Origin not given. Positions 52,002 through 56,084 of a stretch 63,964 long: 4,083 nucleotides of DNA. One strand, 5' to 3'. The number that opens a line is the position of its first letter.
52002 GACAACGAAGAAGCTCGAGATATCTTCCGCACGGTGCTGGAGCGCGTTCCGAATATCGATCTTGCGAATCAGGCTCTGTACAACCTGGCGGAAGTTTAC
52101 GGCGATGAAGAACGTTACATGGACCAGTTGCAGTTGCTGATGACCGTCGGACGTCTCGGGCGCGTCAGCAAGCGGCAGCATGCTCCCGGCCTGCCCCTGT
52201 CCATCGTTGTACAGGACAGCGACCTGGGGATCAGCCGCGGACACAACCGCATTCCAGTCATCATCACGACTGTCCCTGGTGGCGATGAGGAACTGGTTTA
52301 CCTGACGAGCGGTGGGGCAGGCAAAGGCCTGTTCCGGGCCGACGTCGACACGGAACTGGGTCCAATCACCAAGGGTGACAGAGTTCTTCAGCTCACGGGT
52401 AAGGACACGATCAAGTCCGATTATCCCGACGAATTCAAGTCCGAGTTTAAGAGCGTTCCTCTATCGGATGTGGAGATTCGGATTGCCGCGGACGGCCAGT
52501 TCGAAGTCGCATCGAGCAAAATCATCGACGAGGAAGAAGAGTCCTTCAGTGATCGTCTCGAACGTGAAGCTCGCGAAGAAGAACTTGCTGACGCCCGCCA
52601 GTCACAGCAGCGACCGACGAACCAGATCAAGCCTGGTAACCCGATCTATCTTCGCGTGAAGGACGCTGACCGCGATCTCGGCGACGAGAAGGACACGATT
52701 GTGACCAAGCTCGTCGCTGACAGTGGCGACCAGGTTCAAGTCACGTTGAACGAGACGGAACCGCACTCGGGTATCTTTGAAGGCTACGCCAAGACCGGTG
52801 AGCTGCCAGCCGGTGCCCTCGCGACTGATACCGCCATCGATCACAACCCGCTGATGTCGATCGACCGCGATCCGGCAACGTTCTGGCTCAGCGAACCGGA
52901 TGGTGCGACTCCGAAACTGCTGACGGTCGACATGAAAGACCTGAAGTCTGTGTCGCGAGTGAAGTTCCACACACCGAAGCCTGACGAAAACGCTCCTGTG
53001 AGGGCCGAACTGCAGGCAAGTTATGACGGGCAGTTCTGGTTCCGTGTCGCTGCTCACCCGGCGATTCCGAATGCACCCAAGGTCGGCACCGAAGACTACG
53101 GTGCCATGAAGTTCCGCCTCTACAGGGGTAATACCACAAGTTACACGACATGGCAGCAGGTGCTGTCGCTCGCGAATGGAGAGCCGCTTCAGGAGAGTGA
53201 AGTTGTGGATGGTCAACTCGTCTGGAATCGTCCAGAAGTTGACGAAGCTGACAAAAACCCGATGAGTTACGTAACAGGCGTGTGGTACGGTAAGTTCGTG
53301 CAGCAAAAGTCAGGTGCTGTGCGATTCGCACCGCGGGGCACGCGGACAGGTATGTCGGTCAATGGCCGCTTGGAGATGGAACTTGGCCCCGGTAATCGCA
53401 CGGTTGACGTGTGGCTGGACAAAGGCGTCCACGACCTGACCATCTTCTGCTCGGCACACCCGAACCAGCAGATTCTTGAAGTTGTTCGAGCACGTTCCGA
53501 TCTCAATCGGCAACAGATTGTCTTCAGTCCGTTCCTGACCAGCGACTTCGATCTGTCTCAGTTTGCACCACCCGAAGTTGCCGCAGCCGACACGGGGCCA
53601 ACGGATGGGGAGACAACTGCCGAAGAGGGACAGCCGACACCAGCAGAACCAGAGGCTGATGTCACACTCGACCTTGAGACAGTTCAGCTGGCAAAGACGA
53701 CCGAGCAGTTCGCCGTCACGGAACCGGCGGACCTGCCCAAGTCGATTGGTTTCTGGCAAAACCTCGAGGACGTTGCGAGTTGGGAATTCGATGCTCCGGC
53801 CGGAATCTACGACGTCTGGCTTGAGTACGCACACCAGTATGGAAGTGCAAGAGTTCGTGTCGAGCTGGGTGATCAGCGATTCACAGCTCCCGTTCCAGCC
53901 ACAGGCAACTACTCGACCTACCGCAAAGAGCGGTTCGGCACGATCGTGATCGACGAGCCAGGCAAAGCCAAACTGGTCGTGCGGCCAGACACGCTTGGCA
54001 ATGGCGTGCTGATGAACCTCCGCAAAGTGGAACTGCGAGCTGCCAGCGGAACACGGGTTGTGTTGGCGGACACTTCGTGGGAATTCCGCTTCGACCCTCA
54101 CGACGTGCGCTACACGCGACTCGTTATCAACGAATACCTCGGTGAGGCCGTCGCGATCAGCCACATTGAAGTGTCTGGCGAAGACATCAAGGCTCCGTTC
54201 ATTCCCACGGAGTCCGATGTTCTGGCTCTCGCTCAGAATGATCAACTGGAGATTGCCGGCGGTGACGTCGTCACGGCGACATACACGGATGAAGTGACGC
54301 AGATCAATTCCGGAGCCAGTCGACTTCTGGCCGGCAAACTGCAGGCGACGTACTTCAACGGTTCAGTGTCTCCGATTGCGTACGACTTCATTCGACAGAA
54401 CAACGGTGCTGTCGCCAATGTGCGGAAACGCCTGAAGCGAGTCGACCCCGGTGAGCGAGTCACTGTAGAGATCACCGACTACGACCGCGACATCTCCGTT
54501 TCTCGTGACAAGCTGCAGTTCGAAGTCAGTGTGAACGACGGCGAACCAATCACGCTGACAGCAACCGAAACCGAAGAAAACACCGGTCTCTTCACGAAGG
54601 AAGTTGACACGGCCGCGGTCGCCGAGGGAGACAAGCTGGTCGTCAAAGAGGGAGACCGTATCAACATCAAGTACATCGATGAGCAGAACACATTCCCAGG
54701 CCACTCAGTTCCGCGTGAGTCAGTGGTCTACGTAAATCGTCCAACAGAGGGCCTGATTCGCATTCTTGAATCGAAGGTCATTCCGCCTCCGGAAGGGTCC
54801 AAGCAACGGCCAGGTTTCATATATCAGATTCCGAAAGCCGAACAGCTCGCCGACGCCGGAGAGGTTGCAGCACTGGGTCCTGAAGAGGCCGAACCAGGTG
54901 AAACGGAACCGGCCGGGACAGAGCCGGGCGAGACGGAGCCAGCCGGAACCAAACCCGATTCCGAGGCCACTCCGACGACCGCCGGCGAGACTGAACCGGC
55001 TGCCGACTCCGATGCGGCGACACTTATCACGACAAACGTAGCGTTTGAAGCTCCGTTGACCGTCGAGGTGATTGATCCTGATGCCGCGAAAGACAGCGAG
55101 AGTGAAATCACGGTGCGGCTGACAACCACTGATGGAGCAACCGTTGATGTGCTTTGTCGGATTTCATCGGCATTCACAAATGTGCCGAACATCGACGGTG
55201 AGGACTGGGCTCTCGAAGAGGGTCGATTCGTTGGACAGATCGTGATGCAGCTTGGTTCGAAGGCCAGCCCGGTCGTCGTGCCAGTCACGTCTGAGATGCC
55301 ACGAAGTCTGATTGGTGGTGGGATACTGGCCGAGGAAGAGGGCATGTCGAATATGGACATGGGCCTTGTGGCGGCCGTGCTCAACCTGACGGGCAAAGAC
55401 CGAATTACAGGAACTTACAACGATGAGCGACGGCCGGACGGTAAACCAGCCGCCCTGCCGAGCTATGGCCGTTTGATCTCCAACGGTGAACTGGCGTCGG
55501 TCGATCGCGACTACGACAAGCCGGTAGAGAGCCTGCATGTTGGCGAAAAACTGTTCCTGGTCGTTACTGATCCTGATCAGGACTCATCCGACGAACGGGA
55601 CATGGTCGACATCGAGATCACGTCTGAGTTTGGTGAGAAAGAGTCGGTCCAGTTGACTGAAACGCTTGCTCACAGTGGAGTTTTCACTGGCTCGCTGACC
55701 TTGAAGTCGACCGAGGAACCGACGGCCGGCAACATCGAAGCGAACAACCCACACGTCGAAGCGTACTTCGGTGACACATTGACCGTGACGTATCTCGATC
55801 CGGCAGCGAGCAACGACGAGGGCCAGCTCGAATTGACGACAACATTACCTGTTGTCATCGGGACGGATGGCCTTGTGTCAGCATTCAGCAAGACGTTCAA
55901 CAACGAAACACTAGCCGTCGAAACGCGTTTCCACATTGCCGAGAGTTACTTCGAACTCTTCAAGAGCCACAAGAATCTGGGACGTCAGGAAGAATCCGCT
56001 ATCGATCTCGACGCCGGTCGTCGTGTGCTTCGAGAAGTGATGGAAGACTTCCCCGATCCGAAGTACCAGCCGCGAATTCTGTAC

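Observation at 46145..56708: Adjacent paralogous exoproteins (820 aa and about 2657 aa) with the same unusual plan: TPR block - repeated beta-module - TPR block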

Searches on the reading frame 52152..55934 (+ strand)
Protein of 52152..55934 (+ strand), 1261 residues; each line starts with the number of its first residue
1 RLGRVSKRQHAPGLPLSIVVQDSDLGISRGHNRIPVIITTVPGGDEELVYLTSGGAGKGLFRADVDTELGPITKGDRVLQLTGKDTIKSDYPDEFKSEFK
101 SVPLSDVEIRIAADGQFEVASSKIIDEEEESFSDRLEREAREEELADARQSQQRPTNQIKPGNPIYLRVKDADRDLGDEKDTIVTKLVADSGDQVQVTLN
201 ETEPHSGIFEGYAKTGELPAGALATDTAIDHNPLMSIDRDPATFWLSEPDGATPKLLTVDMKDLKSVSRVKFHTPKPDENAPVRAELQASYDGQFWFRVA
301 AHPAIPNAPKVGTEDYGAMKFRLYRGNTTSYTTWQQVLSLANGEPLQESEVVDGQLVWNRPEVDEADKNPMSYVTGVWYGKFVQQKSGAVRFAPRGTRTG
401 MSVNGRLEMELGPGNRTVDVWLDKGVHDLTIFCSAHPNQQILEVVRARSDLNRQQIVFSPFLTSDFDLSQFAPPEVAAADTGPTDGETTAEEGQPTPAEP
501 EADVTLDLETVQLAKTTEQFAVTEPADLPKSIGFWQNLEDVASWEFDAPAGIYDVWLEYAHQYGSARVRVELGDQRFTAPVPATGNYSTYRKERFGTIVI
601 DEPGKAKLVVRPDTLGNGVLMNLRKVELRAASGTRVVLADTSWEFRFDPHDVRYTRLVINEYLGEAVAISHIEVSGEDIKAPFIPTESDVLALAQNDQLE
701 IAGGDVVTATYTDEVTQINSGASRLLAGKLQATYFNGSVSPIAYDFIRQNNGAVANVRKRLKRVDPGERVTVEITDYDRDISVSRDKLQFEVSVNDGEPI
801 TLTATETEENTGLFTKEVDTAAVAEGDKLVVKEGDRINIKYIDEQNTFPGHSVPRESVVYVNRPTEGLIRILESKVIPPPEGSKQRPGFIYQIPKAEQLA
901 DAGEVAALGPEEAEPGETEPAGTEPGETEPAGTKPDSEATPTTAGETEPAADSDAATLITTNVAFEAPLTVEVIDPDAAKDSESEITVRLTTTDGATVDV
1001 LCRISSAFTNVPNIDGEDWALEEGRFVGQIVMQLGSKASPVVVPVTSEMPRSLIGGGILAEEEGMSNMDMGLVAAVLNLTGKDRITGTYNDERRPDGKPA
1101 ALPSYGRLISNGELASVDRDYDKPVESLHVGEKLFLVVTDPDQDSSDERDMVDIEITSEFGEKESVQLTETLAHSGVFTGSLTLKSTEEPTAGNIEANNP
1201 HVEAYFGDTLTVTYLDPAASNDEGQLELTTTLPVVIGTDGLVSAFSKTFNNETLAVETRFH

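Call 13: search_solved_structures(query=window:52152-55934:+, max_evalue=1, show_alignments=3)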
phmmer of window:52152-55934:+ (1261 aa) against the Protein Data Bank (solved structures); distinct sequences matched with E-value up to 1: 0.

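Call 27: find_homologous_proteins(query=window:52152-55934:+, max_evalue=0.001)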
Query window:52152-55934:+ (1261 aa): 84 proteins with E <= 0.001 among 8000 candidates.
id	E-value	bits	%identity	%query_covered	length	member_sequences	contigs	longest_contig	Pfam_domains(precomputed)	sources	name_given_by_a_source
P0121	0.0e+0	1623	63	71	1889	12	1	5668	PF14559.13,PF09976.16,PF00754.32,PF00515.35,PF13424.13,PF13432.13,PF13428.13,PF13181.13,PF07719.24,PF13174.13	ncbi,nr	ncbi:MAG: tetratricopeptide repeat protein, partial [Pirellulaceae bacterium]|nr:tetratricopeptide r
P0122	0.0e+0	1461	66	80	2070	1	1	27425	PF14559.13,PF00754.32,PF22633.4,PF00515.35,PF13424.13,PF13432.13,PF13181.13,PF07719.24,PF13174.13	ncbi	ncbi:MAG: tetratricopeptide repeat protein, partial [Planctomycetales bacterium]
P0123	0.0e+0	1406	52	100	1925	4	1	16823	PF14559.13,PF09976.16,PF13525.13,PF00515.35,PF13424.13,PF13176.13,PF13432.13,PF13428.13,PF13181.13,PF07719.24,PF13174.13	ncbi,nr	ncbi:MAG: hypothetical protein CMJ48_07955, partial [Planctomycetaceae bacterium]|nr:hypothetical pr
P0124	0.0e+0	1326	50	100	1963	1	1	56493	PF09976.16,PF13525.13,PF13176.13,PF13428.13,PF14559.13,PF00515.35,PF12895.14,PF13424.13,PF13432.13,PF13181.13,PF07719.24,PF13174.13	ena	-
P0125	0.0e+0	1304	51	100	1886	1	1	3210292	PF09976.16,PF13525.13,PF13176.13,PF13428.13,PF14559.13,PF00754.32,PF22633.4,PF00515.35,PF12895.14,PF13424.13,PF13432.13,PF13181.13,PF07719.24,PF13174.13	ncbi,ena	-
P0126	0.0e+0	1291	50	100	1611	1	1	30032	PF09976.16,PF13525.13,PF13176.13,PF13428.13,PF14559.13,PF00754.32,PF22633.4,PF00515.35,PF13424.13,PF13432.13,PF13181.13,PF07719.24,PF13174.13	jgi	jgi:TolA-binding protein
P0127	0.0e+0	1263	54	50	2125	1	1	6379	PF14559.13,PF00754.32,PF13181.13,PF07719.24,PF13174.13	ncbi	ncbi:MAG: tetratricopeptide repeat protein, partial [Planctomycetales bacterium]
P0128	0.0e+0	1235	48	99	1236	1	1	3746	PF00754.32,PF22633.4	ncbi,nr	ncbi:MAG: hypothetical protein HKN47_05975, partial [Pirellulaceae bacterium]|nr:hypothetical protei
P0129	0.0e+0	1224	52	49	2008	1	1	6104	PF14559.13,PF09976.16,PF13525.13,PF00515.35,PF13424.13,PF13432.13,PF13428.13,PF13181.13,PF07719.24,PF13174.13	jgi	jgi:TolA-binding protein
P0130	0.0e+0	1214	50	72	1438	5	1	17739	PF14559.13,PF00754.32,PF13525.13,PF22633.4,PF00515.35,PF13424.13,PF13432.13,PF13428.13,PF13181.13,PF07719.24,PF13174.13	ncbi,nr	ncbi:MAG: tetratricopeptide repeat protein, partial [Pirellulales bacterium]|nr:tetratricopeptide re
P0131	0.0e+0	1185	49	50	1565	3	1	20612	PF09976.16,PF13525.13,PF13176.13,PF13428.13,PF14559.13,PF22633.4,PF00515.35,PF13424.13,PF13432.13,PF13181.13,PF07719.24,PF13174.13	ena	-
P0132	0.0e+0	1185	47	98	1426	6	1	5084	PF14559.13,PF13525.13,PF00515.35,PF12895.14,PF13424.13,PF13432.13,PF13428.13,PF07719.24,PF13174.13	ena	-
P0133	0.0e+0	1137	49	50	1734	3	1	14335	PF14559.13,PF09976.16,PF13525.13,PF00515.35,PF12895.14,PF13424.13,PF13432.13,PF13428.13,PF13181.13,PF07719.24,PF13174.13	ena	-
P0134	0.0e+0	1131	47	51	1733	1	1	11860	PF14559.13,PF09976.16,PF13525.13,PF00515.35,PF12895.14,PF13424.13,PF13432.13,PF13428.13,PF13181.13,PF07719.24,PF13174.13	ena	-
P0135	0.0e+0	1129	49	49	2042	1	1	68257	PF14559.13,PF09976.16,PF13525.13,PF22633.4,PF00515.35,PF12895.14,PF13424.13,PF13432.13,PF13428.13,PF07719.24,PF13174.13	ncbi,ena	-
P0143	0.0e+0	1049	51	70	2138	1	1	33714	PF14559.13,PF00754.32,PF22633.4,PF13176.13,PF07719.24,PF13174.13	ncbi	ncbi:MAG: hypothetical protein WD768_08885, partial [Phycisphaeraceae bacterium]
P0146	2.5e-275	935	45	81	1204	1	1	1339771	PF09976.16,PF13525.13,PF13428.13,PF14559.13,PF00754.32,PF22633.4,PF00515.35,PF12895.14,PF13424.13,PF13432.13,PF13181.13,PF07719.24,PF13174.13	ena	-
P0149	6.4e-261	887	52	66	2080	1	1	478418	PF00754.32,PF22633.4,PF13174.13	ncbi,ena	-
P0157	6.5e-246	837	46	39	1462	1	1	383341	PF14559.13,PF09976.16,PF00754.32,PF13525.13,PF00515.35,PF13424.13,PF13432.13,PF13428.13,PF13181.13,PF07719.24,PF13174.13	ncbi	ncbi:MAG: tetratricopeptide repeat protein [Verrucomicrobiales bacterium]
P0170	6.2e-210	718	47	59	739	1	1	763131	PF22633.4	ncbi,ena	-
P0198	5.5e-59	218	25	53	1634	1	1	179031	PF14559.13,PF13525.13,PF13432.13,PF13428.13,PF07719.24,PF13174.13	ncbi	-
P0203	3.4e-38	149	39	20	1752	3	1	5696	-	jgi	jgi:hypothetical protein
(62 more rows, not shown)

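Call 75: find_encoding_contigs(protein=P0198, flank=10000, max_places=2)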
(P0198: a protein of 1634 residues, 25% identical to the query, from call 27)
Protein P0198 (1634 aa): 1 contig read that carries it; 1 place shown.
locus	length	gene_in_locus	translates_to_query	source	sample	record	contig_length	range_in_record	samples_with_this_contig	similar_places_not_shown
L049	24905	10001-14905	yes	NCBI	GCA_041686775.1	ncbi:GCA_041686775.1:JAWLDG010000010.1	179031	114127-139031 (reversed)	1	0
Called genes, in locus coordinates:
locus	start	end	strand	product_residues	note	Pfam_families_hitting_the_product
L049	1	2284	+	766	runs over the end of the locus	PF09976:TPR_21 (faint), PF12895:ANAPC3 (faint), PF13424:TPR_12 (faint), PF13428:TPR_14 (faint), PF13432:TPR_16 (faint), PF07719:TPR_2 (faint), PF13174:TPR_6 (faint), PF13525:YfiO (faint), +4 more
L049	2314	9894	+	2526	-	PF13432:TPR_16 (faint), PF13525:YfiO (faint), PF13174:TPR_6 (faint)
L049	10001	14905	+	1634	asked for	PF13428:TPR_14 (faint), PF14559:TPR_19 (faint), PF07719:TPR_2 (faint), PF13174:TPR_6 (faint), PF13432:TPR_16 (weak), PF13525:YfiO (faint)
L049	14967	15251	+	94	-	-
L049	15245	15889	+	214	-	PF01618:MotA_ExbB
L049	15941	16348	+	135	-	PF02472:ExbD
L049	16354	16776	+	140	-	PF02472:ExbD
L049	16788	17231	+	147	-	-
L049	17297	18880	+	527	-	PF13709:DUF4159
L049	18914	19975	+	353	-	-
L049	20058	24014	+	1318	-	PF19805:DUF6288, PF02985:HEAT (faint), PF13646:HEAT_2 (weak)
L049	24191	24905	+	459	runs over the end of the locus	PF00528:BPD_transp_1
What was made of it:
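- The same order holds in a distant cluster with three TPR-Ig paralogs (call 75).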

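Call 76: find_encoding_contigs(protein=P0157, flank=10000, max_places=1)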
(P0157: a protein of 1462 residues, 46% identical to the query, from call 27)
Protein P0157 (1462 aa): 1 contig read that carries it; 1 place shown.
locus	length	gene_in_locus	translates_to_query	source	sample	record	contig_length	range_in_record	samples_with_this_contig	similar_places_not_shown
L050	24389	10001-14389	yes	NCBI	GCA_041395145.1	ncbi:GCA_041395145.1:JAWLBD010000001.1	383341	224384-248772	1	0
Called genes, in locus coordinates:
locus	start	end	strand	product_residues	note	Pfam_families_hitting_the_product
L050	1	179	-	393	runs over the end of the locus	-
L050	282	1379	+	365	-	PF01699:Na_Ca_ex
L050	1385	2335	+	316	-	PF10672:Methyltrans_SAM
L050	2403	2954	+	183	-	-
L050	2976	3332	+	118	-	-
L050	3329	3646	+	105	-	-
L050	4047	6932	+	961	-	PF13472:Lipase_GDSL_2, PF23500:DUF7133, PF00127:Copper-bind, PF13473:Cupredoxin_1 (faint)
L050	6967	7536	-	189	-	-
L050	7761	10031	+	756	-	-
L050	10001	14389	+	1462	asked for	PF00515:TPR_1 (faint), PF07719:TPR_2 (faint), PF09976:TPR_21 (faint), PF13174:TPR_6 (faint), PF00754:F5_F8_type_C (weak), PF13424:TPR_12 (weak), PF13432:TPR_16, PF14559:TPR_19 (weak), +3 more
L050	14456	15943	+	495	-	-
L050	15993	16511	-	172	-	-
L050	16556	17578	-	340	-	PF00294:PfkB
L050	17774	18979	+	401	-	PF10077:DUF2314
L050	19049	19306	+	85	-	-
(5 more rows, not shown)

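Call 77: find_encoding_contigs(protein=P0143, flank=10000, max_places=1)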
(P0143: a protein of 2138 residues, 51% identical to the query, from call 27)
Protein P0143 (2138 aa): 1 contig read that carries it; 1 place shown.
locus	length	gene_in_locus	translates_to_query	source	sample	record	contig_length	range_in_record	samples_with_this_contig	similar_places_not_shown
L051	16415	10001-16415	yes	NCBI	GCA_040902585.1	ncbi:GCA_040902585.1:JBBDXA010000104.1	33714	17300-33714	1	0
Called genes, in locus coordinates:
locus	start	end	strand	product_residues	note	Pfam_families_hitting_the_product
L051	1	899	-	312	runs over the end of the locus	PF08450:SGL, PF24684:Vgb_lyase (faint), PF01731:Arylesterase (faint)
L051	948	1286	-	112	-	-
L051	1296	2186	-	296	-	-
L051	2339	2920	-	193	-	PF22633:F5_F8_type_C_2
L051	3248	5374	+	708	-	PF07583:PSCyt2, PF07587:PSD1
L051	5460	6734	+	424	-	PF07394:DUF1501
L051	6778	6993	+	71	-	-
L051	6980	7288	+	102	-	-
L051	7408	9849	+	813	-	PF07719:TPR_2 (faint), PF13424:TPR_12 (faint), PF13428:TPR_14 (faint), PF28559:TPR_SusR (faint), PF12895:ANAPC3 (faint), PF13174:TPR_6 (faint), PF13525:YfiO (weak), PF14559:TPR_19 (weak), +1 more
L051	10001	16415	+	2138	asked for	PF14559:TPR_19 (faint), PF13174:TPR_6 (faint), PF07719:TPR_2 (faint), PF13176:TPR_7 (faint), PF00754:F5_F8_type_C (faint), PF22633:F5_F8_type_C_2 (weak)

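Call 84: list_cluster_members(proteins=[P0198, P0203, P0125, P0146, P0149, P0170, P0042, P0103])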
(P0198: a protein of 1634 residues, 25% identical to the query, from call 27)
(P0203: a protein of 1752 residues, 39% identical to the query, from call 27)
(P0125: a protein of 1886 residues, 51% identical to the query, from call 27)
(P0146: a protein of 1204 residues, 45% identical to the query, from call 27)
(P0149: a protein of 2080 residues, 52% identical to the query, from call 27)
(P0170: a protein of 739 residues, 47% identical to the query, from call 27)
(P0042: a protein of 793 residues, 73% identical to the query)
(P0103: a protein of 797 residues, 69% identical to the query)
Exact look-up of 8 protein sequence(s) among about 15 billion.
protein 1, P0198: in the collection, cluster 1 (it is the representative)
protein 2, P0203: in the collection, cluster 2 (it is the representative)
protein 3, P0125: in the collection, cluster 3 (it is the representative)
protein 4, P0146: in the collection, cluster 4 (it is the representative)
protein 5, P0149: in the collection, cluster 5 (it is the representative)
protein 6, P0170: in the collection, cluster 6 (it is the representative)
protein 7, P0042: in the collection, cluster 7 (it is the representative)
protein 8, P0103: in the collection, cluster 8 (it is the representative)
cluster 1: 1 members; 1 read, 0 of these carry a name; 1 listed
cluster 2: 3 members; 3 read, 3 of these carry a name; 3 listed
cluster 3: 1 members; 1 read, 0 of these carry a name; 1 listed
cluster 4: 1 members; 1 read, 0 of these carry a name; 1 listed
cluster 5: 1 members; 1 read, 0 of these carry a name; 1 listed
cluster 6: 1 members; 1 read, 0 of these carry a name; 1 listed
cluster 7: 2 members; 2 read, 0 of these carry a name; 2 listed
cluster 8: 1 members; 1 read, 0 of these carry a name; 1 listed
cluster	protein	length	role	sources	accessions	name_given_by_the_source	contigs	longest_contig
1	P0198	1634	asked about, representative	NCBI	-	-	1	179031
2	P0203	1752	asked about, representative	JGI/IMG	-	hypothetical protein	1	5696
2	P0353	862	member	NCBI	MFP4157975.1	MAG: hypothetical protein ACLFU4_10190, partial [Opitutales bacterium]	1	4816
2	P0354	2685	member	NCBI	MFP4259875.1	MAG: tetratricopeptide repeat protein [Opitutales bacterium]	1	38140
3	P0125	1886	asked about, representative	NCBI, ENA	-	-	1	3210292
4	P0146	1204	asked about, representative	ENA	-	-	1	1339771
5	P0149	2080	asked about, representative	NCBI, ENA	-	-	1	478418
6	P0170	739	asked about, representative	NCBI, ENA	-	-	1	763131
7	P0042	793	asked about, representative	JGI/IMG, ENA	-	-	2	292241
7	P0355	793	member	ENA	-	-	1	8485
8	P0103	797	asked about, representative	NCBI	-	-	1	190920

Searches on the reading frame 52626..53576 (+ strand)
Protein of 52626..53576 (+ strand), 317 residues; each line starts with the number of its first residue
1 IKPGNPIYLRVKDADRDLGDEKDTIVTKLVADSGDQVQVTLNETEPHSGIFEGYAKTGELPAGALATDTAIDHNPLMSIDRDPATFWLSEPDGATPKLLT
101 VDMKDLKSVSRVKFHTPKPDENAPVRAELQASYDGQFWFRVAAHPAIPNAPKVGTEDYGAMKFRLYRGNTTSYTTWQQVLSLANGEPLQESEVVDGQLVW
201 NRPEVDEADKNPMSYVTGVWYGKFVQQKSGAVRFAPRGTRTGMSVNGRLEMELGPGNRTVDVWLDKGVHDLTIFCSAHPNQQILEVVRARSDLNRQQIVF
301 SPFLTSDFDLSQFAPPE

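Call 24: search_protein_families(library=pfam, proteins=[window:52626-53576:+], max_evalue=10)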
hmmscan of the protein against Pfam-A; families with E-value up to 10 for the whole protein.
seq(317 aa): 2 families
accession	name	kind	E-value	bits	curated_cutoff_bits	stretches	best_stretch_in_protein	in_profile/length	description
PF22633.2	F5_F8_type_C_2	-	1.6e-05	25.9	27.8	1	79-148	3-72/91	NedA-like, galactose-binding domain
PF00754.31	F5_F8_type_C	-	3.8e-05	24.3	28.2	1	73-145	12-83/127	F5/8 type C domain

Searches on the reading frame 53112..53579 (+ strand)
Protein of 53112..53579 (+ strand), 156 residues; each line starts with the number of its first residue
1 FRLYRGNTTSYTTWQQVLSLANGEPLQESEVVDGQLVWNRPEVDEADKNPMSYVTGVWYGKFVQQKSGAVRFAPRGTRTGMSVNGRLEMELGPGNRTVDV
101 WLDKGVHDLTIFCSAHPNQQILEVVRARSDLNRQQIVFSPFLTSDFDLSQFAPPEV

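Call 80: search_protein_families(library=pfam, proteins=[window:53112-53579:+], max_evalue=10)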
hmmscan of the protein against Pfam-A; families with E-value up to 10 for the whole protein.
seq(156 aa): 0 families

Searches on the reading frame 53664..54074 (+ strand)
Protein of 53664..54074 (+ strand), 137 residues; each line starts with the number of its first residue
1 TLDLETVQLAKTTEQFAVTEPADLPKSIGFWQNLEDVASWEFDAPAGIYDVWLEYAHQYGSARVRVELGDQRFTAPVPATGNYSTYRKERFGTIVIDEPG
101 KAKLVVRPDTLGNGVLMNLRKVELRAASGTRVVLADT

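Call 80: search_protein_families(library=pfam, proteins=[window:53664-54074:+], max_evalue=10)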
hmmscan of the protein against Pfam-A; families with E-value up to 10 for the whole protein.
seq(137 aa): 3 families
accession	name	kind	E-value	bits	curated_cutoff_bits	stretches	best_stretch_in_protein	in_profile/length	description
PF16871.11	DUF5077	-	0.023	15.3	24.6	1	30-104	26-97/122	Domain of unknown function (DUF5077)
PF18674.7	TarS_C1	-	0.059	14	26.3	1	44-89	82-127/147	TarS beta-glycosyltransferase C-terminal domain 1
PF18099.7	CBM_35_2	-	0.14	12.6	23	1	41-104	32-96/112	Carbohydrate binding module (family 35)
